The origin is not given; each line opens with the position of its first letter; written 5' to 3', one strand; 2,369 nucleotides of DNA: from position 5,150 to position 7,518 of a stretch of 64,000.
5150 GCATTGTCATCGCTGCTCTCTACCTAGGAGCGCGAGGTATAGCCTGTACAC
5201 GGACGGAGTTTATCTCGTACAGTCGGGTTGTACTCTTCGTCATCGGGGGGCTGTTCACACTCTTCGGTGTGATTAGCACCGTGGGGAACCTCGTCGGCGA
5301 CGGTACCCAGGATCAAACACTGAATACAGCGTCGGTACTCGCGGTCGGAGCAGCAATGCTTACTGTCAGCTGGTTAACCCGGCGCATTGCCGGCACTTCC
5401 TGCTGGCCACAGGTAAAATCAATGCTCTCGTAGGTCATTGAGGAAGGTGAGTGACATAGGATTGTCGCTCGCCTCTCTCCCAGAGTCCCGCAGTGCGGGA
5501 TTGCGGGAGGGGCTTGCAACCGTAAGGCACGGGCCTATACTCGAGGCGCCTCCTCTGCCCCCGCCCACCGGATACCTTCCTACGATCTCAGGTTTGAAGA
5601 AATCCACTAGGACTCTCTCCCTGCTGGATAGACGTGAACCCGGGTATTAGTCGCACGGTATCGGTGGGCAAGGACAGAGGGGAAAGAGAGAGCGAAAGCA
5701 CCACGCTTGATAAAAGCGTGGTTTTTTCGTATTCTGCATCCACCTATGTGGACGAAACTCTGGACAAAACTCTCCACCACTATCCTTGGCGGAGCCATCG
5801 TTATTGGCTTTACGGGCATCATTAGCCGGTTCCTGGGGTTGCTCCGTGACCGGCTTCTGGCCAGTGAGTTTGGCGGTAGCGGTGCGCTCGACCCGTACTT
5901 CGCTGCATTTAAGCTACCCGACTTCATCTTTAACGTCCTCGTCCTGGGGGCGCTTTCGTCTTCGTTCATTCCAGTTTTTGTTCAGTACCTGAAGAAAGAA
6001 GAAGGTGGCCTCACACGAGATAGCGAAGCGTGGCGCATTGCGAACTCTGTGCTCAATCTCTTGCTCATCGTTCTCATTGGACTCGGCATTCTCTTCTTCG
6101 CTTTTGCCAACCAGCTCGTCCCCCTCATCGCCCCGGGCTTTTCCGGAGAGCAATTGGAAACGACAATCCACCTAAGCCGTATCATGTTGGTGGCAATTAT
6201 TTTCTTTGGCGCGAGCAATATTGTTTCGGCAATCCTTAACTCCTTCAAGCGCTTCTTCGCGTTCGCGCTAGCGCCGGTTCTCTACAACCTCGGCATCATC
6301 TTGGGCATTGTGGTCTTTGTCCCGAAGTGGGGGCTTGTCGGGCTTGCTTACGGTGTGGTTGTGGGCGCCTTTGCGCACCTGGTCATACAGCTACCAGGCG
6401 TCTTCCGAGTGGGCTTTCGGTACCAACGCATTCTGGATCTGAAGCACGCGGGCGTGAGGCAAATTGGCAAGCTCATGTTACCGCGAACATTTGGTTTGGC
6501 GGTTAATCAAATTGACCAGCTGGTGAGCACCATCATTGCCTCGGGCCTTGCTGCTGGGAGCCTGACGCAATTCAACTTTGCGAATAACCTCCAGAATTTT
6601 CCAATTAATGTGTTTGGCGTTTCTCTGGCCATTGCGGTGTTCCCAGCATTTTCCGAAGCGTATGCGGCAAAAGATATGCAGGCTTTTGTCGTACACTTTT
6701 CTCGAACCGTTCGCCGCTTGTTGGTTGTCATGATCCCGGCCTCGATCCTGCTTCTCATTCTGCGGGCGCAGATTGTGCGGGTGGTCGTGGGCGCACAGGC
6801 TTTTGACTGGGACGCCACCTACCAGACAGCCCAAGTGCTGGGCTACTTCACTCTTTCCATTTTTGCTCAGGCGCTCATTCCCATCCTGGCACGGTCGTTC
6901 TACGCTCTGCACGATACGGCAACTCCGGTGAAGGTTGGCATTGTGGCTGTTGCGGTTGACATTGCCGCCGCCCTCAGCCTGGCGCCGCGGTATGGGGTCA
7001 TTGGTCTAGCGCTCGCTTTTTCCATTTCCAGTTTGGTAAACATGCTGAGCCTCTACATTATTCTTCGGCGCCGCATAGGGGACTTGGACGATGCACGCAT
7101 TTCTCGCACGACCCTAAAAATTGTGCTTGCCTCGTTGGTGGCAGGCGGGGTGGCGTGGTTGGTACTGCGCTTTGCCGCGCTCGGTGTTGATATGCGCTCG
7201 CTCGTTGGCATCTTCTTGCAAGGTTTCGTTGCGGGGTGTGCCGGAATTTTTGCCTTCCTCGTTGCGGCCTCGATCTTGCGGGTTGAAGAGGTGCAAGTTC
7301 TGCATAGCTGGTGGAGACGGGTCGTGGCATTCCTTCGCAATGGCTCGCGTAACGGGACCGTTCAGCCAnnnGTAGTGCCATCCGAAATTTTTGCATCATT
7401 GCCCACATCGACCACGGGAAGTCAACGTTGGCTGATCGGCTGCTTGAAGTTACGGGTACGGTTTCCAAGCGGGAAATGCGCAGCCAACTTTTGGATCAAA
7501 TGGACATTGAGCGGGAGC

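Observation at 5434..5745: About 290-nt ORF-free structured region ending in a strong intrinsic terminator 18 nt before the murJ start codon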

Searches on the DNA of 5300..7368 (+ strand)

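Call 4: search_rna_families(source=window, start=5300, end=5850, threshold=evalue, max_evalue=10, show_alignments=5)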
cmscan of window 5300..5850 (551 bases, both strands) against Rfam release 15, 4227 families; matches with E-value up to 10: 6.
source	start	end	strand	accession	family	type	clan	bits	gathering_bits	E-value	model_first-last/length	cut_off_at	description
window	5688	5732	+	RF03753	mir-1986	Gene; miRNA;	-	22.2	50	0.11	1-60/60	no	mir-1986 microRNA precursor family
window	5697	5796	-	RF00198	SL1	Gene;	CL00020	19.4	75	0.56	1-103/103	no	SL1 RNA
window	5693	5756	-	RF02713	MCS4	Gene; sRNA;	-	18.5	56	4.1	1-123/123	no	Mycoplasma sRNA MCS4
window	5466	5520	+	RF00915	mir-760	Gene; miRNA;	-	16.2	98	1.6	1-80/80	no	mir-760 microRNA precursor family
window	5671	5721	+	RF03052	RAGATH-28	Gene; sRNA;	-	14.5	45.3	4.5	26-75/85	no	RAGATH-28 RNA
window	5343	5426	-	RF00277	SNORD49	Gene; snRNA; snoRNA; CD-box;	CL00062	11.6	37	4.4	1-71/71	no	Small nucleolar RNA SNORD49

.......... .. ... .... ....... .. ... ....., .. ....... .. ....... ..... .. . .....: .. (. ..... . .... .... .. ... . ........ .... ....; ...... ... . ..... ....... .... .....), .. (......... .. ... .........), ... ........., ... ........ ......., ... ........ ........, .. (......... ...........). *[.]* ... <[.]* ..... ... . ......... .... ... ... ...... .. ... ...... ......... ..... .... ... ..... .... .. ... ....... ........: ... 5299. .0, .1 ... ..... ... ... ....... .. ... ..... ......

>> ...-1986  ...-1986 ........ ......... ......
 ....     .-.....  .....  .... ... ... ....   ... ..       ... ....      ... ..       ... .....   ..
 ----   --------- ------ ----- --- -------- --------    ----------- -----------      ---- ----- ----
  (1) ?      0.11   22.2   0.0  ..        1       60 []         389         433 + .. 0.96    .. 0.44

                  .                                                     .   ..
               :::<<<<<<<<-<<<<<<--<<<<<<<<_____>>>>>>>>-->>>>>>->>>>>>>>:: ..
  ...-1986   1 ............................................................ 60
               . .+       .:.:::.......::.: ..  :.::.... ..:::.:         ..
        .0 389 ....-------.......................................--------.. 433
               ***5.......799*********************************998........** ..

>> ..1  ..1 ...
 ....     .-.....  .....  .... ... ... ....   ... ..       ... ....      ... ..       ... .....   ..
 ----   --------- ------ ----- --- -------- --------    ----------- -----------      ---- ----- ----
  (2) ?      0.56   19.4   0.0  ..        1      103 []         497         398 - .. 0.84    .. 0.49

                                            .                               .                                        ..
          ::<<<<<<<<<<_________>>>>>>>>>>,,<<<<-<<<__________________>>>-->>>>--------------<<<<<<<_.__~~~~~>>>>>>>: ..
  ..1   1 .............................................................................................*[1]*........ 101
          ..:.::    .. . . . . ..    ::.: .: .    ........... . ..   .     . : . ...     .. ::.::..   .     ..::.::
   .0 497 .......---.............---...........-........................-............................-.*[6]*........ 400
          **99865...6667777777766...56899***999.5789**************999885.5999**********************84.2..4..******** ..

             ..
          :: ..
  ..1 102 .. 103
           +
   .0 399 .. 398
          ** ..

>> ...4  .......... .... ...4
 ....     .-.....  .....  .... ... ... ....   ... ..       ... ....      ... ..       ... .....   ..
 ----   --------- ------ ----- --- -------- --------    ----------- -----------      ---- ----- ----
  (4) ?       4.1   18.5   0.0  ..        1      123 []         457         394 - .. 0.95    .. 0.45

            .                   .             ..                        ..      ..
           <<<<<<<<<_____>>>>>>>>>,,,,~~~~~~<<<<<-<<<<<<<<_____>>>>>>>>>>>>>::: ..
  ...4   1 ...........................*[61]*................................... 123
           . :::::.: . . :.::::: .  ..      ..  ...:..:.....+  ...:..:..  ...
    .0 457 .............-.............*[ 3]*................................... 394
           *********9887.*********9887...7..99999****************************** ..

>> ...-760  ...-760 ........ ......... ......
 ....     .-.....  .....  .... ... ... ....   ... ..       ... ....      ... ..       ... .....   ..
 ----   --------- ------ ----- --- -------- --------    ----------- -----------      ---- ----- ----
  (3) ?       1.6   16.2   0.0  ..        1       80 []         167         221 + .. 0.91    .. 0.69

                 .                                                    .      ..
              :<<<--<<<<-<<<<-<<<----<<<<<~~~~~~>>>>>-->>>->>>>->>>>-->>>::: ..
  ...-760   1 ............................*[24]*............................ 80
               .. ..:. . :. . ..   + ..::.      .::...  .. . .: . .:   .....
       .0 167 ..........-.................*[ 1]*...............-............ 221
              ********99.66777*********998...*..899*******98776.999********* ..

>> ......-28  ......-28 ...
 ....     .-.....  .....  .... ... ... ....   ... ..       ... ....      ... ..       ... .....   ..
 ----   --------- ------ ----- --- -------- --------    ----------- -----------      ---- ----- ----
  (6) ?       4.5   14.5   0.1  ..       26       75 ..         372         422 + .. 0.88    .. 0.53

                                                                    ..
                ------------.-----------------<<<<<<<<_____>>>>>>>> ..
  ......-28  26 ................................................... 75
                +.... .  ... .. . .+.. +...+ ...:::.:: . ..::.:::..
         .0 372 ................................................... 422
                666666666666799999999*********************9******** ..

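Call 18: build_rna_model(alignment_id=A3)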
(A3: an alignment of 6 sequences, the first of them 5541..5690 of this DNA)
Model R1 built from alignment A3 (6 sequences, 158 columns); structure: RNAalifold consensus.
model positions 152; base pairs 46; branch points 0; effective number of sequences 1.1; information 0.591 bits per position. Calibrated on 0.2 Mb of random sequence (short: E-values are rough).
structure used (alignment columns):
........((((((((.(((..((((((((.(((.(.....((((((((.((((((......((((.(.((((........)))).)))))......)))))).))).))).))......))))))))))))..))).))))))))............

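Call 19: search_with_rna_model(model_id=R1, sources=[window, L001, L002, L003, L004, L005, L006, L007, L008, L009, L010, L011, L012, L013, L014, L015, L016, L017, L018, L019, L020, L021, L022, L023, L024, L025, L026, L027, L028, L029, L030, L031, L032, L033, L034, L035, L036, L037, L038, L039, L040, L041, L042, L043, L044, L045, L046, L047, L048, L049, L050, L051, L052, L053, L054, L055, L056, L057, L058, L059, L060, L061, L062, L063, L064, L065, L066, L067, L068, L069, L070, L071, L072, L073, L074, L075, L076, L077], max_evalue=10)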
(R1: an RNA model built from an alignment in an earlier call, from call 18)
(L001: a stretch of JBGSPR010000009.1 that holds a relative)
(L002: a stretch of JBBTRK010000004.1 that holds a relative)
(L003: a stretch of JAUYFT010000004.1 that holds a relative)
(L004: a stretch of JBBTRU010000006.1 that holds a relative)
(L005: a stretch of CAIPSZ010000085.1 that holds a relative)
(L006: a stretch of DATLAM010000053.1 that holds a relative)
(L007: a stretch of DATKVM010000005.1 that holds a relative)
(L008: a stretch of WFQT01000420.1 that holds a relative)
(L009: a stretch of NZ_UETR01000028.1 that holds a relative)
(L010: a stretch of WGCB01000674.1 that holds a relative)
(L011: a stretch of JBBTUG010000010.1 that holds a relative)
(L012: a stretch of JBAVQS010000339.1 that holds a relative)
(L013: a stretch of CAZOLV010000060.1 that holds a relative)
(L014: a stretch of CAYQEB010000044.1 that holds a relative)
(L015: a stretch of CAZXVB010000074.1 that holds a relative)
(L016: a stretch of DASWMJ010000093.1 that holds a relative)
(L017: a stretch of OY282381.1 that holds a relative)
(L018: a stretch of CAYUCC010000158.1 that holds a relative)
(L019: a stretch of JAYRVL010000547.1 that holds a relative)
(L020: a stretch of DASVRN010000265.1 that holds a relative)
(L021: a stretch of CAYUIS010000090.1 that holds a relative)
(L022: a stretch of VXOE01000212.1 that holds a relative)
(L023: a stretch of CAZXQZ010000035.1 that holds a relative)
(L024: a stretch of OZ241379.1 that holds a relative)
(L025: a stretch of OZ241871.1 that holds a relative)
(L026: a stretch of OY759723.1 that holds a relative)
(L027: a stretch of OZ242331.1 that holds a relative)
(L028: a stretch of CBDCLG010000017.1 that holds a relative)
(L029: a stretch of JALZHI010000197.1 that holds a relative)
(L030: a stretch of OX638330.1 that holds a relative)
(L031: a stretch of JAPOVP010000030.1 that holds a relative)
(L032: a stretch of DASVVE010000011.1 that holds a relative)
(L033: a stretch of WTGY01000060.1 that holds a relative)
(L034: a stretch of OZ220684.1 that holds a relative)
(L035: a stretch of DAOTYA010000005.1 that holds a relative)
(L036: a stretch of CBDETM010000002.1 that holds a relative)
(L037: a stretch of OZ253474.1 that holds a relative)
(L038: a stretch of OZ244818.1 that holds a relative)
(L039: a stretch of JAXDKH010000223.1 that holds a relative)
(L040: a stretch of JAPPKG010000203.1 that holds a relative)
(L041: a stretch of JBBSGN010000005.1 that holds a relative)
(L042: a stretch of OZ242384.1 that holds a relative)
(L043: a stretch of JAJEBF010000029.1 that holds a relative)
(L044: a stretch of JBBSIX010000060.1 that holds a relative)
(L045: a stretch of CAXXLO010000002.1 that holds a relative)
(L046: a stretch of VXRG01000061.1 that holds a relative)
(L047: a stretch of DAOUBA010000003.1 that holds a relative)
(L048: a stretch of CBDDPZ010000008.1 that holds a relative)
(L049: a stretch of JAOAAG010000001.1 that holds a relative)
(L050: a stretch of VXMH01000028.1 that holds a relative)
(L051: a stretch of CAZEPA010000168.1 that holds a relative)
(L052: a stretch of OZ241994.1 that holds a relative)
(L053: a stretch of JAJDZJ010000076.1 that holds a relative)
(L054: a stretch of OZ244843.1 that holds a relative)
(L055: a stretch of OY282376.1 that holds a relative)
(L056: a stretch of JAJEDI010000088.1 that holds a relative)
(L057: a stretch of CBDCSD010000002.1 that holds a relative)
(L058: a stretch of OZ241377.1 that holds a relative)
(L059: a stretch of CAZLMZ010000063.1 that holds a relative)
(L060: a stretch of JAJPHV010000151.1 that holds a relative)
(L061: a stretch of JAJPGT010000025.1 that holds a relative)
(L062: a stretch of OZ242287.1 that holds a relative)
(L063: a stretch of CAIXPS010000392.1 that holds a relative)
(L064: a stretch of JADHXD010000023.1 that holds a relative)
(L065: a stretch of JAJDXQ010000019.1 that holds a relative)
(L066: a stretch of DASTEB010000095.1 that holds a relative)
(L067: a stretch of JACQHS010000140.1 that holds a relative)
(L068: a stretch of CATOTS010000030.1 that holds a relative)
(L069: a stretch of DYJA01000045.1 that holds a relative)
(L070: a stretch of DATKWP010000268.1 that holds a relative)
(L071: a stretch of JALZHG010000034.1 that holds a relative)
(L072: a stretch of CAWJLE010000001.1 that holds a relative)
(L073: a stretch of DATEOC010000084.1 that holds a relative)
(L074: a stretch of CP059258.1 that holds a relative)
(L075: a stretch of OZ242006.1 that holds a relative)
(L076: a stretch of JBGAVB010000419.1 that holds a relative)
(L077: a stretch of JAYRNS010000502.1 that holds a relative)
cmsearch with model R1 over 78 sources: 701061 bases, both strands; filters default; matches with E-value up to 10: 18.
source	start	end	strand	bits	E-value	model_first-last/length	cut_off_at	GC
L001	2039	2190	+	173.5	1.9e-42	1-152/152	no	0.56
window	5541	5692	+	168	5.1e-41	1-152/152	no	0.58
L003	3507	3657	+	163.7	6.8e-40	1-152/152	no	0.54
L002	3688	3839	+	162.8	1.1e-39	1-152/152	no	0.57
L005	200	352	+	144.9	5.7e-35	1-152/152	no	0.63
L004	3694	3845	+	139.6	1.4e-33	1-152/152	no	0.58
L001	2038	2189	-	51.5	1.4e-10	1-152/152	no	0.56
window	5540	5691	-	42.3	3.7e-08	1-152/152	no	0.58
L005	199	350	-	35.9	1.7e-06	1-152/152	no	0.63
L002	3687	3839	-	34.5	4e-06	1-152/152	no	0.57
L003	3506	3656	-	33.4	7.9e-06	1-152/152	no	0.55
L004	3693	3844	-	23.4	0.0032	1-152/152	no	0.58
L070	1166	1271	+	13.2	1.5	1-152/152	no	0.68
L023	8781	8946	+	12.9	1.8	1-152/152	no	0.67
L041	4782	4862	-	12.7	2.1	1-152/152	no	0.69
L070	1166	1270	-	12.5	2.3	1-152/152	no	0.69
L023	4143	4202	-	11.8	3.5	1-152/152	no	0.75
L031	5662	5727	+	10.8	6.2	1-152/152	no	0.5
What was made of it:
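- Tried and rejected: Model R1 on 71 more distant MurJ loci found nothing (call 19).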

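Call 21: search_with_rna_model(model_id=R1, sources=[L078, L079, L080, L081, L082, L083, L084, L085, L086, L087, L088, L089], max_evalue=1)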
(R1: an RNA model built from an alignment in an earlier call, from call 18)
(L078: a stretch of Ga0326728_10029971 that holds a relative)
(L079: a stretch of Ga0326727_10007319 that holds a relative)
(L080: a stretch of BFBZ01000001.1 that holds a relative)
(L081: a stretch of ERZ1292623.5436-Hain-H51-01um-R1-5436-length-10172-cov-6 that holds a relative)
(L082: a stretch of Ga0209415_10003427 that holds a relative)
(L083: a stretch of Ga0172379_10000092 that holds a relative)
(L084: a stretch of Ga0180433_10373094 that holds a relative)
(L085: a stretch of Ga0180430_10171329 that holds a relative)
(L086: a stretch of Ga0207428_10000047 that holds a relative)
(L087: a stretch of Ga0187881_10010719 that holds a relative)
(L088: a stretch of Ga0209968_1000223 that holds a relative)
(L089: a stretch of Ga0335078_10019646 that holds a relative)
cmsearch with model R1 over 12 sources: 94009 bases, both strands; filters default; matches with E-value up to 1: 6.
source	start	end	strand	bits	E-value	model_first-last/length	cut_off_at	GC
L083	5422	5572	+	163.5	1e-40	1-152/152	no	0.6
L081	3926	4077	+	139.6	1.9e-34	1-152/152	no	0.58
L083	5421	5570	-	37.8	7.6e-08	1-152/152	no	0.59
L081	3925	4076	-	23.4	0.00043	1-152/152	no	0.58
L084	364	396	-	11.6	0.52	62-92/152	no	0.64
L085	1177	1209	+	11.6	0.52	62-92/152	no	0.64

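Call 34: search_with_rna_model(model_id=R1, sources=[L090, L091, L092, L093, L094], max_evalue=1)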
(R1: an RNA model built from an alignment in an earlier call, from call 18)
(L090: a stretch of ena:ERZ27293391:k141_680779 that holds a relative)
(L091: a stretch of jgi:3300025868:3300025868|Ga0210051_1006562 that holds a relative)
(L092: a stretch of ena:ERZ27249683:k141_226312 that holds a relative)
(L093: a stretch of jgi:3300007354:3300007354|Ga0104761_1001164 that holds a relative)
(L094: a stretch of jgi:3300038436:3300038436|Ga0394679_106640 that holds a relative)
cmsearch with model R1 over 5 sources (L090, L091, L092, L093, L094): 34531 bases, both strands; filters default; matches with E-value up to 1: 2.
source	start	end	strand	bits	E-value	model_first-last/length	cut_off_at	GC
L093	2372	2521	+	78.1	8.1e-19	1-152/152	no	0.46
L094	2372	2521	+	78.1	8.1e-19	1-152/152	no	0.46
